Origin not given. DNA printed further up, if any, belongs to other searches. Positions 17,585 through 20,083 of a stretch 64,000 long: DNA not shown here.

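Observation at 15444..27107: OPT-family oligopeptide transporter embedded inside an Opp-type ABC operon with three tandem paralogous binding proteins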

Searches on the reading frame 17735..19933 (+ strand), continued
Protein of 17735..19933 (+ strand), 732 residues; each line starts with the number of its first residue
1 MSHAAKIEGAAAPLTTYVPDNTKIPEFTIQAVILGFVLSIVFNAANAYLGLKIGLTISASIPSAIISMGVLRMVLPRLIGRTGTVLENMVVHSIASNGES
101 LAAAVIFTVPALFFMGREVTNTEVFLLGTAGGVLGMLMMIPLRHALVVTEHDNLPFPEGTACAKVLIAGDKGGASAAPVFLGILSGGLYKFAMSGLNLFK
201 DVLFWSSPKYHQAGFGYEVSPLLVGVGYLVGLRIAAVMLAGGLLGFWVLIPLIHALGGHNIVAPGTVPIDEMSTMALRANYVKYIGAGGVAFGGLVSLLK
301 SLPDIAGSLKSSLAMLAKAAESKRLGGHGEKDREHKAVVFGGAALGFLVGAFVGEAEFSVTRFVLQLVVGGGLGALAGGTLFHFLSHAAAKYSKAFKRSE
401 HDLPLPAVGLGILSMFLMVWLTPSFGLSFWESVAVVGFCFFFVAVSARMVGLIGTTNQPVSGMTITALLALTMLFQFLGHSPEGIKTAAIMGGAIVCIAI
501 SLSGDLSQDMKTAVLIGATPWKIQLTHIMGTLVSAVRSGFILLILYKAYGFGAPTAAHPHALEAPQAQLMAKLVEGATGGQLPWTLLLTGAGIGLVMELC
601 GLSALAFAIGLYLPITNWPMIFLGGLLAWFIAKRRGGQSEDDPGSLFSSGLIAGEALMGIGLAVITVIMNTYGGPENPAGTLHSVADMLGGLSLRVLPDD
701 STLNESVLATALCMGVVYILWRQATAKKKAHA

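Call 18: find_encoding_contigs(protein=P0017, flank=10000, max_places=2)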
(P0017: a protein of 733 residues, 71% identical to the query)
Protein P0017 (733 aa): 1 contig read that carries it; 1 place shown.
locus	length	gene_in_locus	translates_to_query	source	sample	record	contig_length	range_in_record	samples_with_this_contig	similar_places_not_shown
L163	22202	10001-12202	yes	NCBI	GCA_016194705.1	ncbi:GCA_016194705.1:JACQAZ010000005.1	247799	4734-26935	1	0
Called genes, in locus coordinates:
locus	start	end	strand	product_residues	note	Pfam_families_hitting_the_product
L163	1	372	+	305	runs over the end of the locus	-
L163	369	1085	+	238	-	-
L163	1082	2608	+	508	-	-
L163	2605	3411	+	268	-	-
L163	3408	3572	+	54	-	-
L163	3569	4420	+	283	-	-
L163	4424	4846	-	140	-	PF01850:PIN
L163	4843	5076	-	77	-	PF02604:PhdYeFM_antitox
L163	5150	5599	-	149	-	PF02643:DUF192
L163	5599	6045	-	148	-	-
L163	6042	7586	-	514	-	-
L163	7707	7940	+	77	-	PF01037:AsnC_trans_reg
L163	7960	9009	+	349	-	PF00005:ABC_tran, PF13304:AAA_21 (weak), PF08352:oligo_HPY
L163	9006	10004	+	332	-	PF00005:ABC_tran, PF13304:AAA_21 (faint), PF08352:oligo_HPY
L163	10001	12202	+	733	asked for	PF03169:OPT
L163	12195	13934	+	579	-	PF00496:SBP_bac_5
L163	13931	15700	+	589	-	PF00496:SBP_bac_5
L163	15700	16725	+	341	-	PF19300:BPD_transp_1_N (weak), PF00528:BPD_transp_1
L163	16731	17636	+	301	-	PF12911:OppC_N, PF00528:BPD_transp_1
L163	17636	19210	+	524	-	PF00501:AMP-binding, PF13193:AMP-binding_C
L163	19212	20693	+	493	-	PF01743:PolyA_pol, PF12627:PolyA_pol_RNAbd, PF01966:HD, PF13735:tRNA_NucTran2_2 (faint)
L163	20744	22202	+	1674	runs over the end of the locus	PF13385:Laminin_G_3, PF16656:Pur_ac_phosph_N (faint), PF00041:fn3, PF13385:Laminin_G_3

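Call 22: search_protein_families(library=pfam, proteins=[L086:8769-9956:+, L086:6967-7644:+, L086:7729-8391:-, L089:8765-9934:+, L089:12143-12718:+, L089:12715-14130:+, L089:14134-15657:+, L089:7606-8445:+], max_evalue=0.01)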
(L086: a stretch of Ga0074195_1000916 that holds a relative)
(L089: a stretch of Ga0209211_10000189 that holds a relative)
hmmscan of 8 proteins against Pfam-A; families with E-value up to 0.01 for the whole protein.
L086:8769-9956:+ (395 aa): 4 families
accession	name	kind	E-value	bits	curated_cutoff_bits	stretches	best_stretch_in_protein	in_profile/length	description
PF01546.33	Peptidase_M20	-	3.1e-15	57.1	24.6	1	84-385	1-203/206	Peptidase family M20/M25/M40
PF07687.19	M20_dimer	-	6.7e-15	55.4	21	1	192-283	9-104/107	Peptidase dimerisation domain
PF05343.19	Peptidase_M42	-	8.1e-11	41.9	23.2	2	118-176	134-190/292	M42 glutamyl aminopeptidase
PF04389.22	Peptidase_M28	-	3.6e-10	40.3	21.3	1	69-161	1-76/193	Peptidase family M28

L086:6967-7644:+ (225 aa): 0 families

L086:7729-8391:- (220 aa): 1 family
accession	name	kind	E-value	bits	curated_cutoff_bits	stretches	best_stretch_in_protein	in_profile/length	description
PF01797.21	Y1_Tnp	-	1.2e-11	45.3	23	1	14-121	7-119/121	Transposase IS200 like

L089:8765-9934:+ (389 aa): 4 families
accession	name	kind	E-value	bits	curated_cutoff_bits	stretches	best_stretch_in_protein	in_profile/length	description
PF01546.33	Peptidase_M20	-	2.5e-16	60.7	24.6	1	75-378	1-204/206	Peptidase family M20/M25/M40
PF07687.19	M20_dimer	-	1.4e-15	57.5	21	1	183-275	8-104/107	Peptidase dimerisation domain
PF05343.19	Peptidase_M42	-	3.1e-13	49.9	23.2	2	109-155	134-179/292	M42 glutamyl aminopeptidase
PF04389.22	Peptidase_M28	-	7.5e-09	36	21.3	1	60-155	1-80/193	Peptidase family M28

L089:12143-12718:+ (191 aa): 14 families
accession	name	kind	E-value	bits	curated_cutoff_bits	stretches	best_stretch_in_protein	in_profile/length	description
PF13649.12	Methyltransf_25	-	3.2e-15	57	27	1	39-134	1-96/97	Methyltransferase domain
PF01209.24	Ubie_methyltran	-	2.8e-13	50.2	20.1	1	32-148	44-160/233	ubiE/COQ5 methyltransferase family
PF13847.12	Methyltransf_31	-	4.9e-13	49.4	27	1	34-155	2-124/145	Methyltransferase domain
PF08241.18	Methyltransf_11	-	2.5e-12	47.7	21.2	1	40-138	1-94/95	Methyltransferase domain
PF08242.18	Methyltransf_12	-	3.8e-12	47.2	30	1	40-137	1-98/98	Methyltransferase domain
PF13489.12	Methyltransf_23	-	7.4e-10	39.2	27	1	33-144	20-121/164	Methyltransferase domain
PF00891.24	Methyltransf_2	-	8.6e-06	25.7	22.3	1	38-170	65-192/210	O-methyltransferase domain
PF01728.25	FtsJ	-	4.7e-05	23.8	24.1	1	26-91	11-78/181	FtsJ-like methyltransferase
PF01135.25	PCMT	-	0.00011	22.4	20.3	1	30-89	70-127/210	Protein-L-isoaspartate(D-aspartate) O-methyltransferase (PCMT)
PF06325.19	PrmA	-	0.00061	19.8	22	1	33-117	159-242/296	Ribosomal protein L11 methyltransferase (PrmA)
PF02353.26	CMAS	-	0.00093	19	27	1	27-58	54-85/273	Mycolic acid cyclopropane synthetase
PF05175.20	MTS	-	0.0022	18.1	23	1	38-144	34-143/170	Methyltransferase small domain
PF02475.24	TRM5-TYW2_MTfase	-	0.0077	16.6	28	0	29-68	30-68/164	TRM5/TYW2 methyltransferase domain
PF02390.23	Methyltransf_4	-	0.0098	15.8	24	0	38-93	4-58/173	Putative methyltransferase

L089:12715-14130:+ (471 aa): 2 families
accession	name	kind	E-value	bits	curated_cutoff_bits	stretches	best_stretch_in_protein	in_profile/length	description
PF20154.4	LNT_N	-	4.1e-24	86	27.1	1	12-174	1-159/159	Apolipoprotein N-acyltransferase N-terminal domain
PF00795.27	CN_hydrolase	-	3.4e-21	76.2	23.2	1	217-430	2-245/256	Carbon-nitrogen hydrolase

L089:14134-15657:+ (507 aa): 2 families
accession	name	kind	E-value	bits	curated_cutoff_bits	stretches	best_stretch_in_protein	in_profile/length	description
PF07690.21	MFS_1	-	7e-20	71.7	33.4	1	48-375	7-292/347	Major Facilitator Superfamily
PF01306.25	LacY_symp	-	2.6e-05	23.7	24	1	60-124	29-95/413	LacY proton/sugar symporter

L089:7606-8445:+ (279 aa): 9 families
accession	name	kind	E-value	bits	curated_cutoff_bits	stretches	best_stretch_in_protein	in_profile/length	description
PF08241.18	Methyltransf_11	-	9.3e-16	58.7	21.2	1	49-139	2-89/95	Methyltransferase domain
PF13649.12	Methyltransf_25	-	1e-15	58.6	27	1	47-139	1-95/97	Methyltransferase domain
PF13847.12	Methyltransf_31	-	3e-12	46.9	27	1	45-146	5-110/145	Methyltransferase domain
PF08242.18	Methyltransf_12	-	1.7e-08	35.5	30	1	49-125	2-80/98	Methyltransferase domain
PF01209.24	Ubie_methyltran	-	6.9e-06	26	20.1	1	42-139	47-145/233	ubiE/COQ5 methyltransferase family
PF13489.12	Methyltransf_23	-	1.5e-05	25.3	27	1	41-115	20-88/164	Methyltransferase domain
PF05175.20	MTS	-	0.0017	18.5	23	1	45-113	33-103/170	Methyltransferase small domain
PF05401.17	NodS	-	0.0049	17.2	24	1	42-112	42-110/201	Nodulation protein S (NodS)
PF01728.25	FtsJ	-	0.0052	17.2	24.1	1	41-143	19-124/181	FtsJ-like methyltransferase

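Call 25: search_solved_structures(query=window:17735-19933:+, max_evalue=0.01)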
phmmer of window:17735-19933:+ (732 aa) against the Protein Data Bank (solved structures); distinct sequences matched with E-value up to 0.01: 1.
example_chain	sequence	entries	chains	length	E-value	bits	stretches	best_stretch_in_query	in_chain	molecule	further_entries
7wsr_A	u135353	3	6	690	6.5e-07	31.8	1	441-557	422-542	Iron-phytosiderophore transporter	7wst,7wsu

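Call 39: search_protein_families(library=ncbifam, proteins=[L086:8769-9956:+], max_evalue=0.00001)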
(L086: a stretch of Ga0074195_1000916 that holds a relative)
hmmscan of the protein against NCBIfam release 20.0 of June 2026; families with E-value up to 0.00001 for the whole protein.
L086:8769-9956:+ (395 aa): 32 families (the best 25 are shown)
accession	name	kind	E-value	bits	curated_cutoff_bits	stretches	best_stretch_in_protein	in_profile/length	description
TIGR01883.1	PepT-like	hypoth_equivalog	2.9e-92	309.5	274.25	1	18-381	1-355/361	peptidase T-like protein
NF003976.0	PRK05469.1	subfamily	2.9e-32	112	255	1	105-382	128-398/409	tripeptide aminopeptidase PepT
NF009920.0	PRK13381.1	subfamily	1.5e-30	106.4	293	1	102-387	128-406/412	peptidase T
NF004788.0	PRK06133.1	subfamily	3.4e-29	102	349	1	12-373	39-397/417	glutamate carboxypeptidase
NF005602.0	PRK07338.1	equivalog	7e-29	100.6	357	1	53-393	67-403/409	hydrolase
TIGR01892.1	AcOrn-deacetyl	equivalog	2.1e-20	73.1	297.7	1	23-381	3-360/365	acetylornithine deacetylase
NF005678.0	PRK07473.1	equivalog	6.7e-20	71.4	386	1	19-375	13-361/376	M20/M25/M40 family metallo-hydrolase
NF005710.0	PRK07522.1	subfamily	2.2e-19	69.9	412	1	14-381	5-380/391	acetylornithine deacetylase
TIGR01910.1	DapE-ArgE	subfamily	1.4e-18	67.2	217.6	1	24-375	5-367/373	ArgE/DapE family deacylase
NF058540.1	Ncarbamyl_ErtE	equivalog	1.3e-17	63.5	520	1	171-389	198-414/418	N-carbamyl-l-glutamate amidohydrolase ErtE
TIGR01893.1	aa-his-dipept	subfamily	1.7e-17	63.3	343.75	1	17-191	4-179/478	beta-Ala-His dipeptidase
NF006771.0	PRK09290.1-5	subfamily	2.3e-16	59.3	399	1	191-391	217-411/413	allantoate amidohydrolase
TIGR01900.1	dapE-gram_pos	equivalog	4.2e-16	58.8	304.2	1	17-380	3-344/351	succinyl-diaminopimelate desuccinylase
NF006399.0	PRK08651.1-2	equivalog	2.5e-15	56.4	381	1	17-374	4-389/405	succinyl-diaminopimelate desuccinylase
NF006365.0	PRK08588.1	subfamily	5.8e-14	52.2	289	1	15-377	5-368/383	succinyl-diaminopimelate desuccinylase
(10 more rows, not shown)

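Call 44: find_encoding_contigs(protein=P0051, flank=10000, max_places=1)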
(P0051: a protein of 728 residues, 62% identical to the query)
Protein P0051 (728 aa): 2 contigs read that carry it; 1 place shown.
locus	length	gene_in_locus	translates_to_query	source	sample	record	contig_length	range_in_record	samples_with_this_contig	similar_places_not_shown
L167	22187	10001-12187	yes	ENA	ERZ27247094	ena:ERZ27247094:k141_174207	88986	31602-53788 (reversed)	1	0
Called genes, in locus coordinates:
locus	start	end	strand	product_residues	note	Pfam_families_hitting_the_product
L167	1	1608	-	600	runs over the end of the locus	PF13941:MutL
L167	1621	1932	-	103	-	-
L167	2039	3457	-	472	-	PF04389:Peptidase_M28, PF01546:Peptidase_M20, PF07687:M20_dimer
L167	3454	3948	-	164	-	PF02643:DUF192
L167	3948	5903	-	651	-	-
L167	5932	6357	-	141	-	PF02580:Tyr_Deacylase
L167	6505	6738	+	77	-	PF01037:AsnC_trans_reg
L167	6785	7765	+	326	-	PF00005:ABC_tran, PF13304:AAA_21 (weak), PF08352:oligo_HPY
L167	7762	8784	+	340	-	PF00005:ABC_tran, PF02463:SMC_N (faint), PF13304:AAA_21 (faint), PF08352:oligo_HPY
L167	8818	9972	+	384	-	PF04389:Peptidase_M28 (weak), PF05343:Peptidase_M42 (faint), PF01546:Peptidase_M20, PF07687:M20_dimer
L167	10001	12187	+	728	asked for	PF03169:OPT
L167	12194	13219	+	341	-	PF00528:BPD_transp_1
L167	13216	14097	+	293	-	PF12911:OppC_N, PF00528:BPD_transp_1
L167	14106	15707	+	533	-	PF00501:AMP-binding, PF13193:AMP-binding_C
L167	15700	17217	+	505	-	PF01743:PolyA_pol, PF12627:PolyA_pol_RNAbd, PF01966:HD, PF13735:tRNA_NucTran2_2 (weak)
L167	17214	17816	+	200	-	-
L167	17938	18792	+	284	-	PF16561:AMPK1_CBM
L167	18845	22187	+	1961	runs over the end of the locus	PF24981:Beta-prop_ATRN-LZTR1, PF13415:Beta-prop_FBX42, PF24981:Beta-prop_ATRN-LZTR1, PF24681:Kelch_KLHDC2_KLHL20_DRC7, PF25210:Kelch_FKB95, PF01344:Kelch_1, PF13415:Beta-prop_FBX42, PF13418:Beta-prop_TYW4, +16 more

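Call 45: find_encoding_contigs(protein=P0075, flank=10000, max_places=1)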
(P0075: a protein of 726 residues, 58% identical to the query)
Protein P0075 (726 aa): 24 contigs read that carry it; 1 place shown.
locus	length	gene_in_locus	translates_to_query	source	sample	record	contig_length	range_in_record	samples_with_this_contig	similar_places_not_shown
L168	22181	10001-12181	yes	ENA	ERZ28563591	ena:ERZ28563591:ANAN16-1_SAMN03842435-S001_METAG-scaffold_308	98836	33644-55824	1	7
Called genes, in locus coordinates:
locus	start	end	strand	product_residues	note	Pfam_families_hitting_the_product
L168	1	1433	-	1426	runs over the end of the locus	-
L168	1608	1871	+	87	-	PF05016:ParE_toxin, PF15781:ParE-like_toxin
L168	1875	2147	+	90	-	PF02604:PhdYeFM_antitox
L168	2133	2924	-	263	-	PF00809:Pterin_bind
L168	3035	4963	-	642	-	PF06480:FtsH_ext (weak), PF06068:TIP49 (faint), PF00004:AAA, PF17862:AAA_lid_3, PF01434:Peptidase_M41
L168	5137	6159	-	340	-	PF01171:ATP_bind_3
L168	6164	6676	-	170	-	PF02577:BFN_dom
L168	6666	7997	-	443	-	PF00919:UPF0004, PF04055:Radical_SAM, PF01938:TRAM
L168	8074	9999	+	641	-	PF03169:OPT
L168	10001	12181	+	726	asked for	PF03169:OPT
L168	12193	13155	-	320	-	-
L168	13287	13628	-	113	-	-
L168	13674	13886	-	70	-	-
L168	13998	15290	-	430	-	PF13174:TPR_6 (faint), PF01520:Amidase_3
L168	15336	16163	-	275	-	PF01066:CDP-OH_P_transf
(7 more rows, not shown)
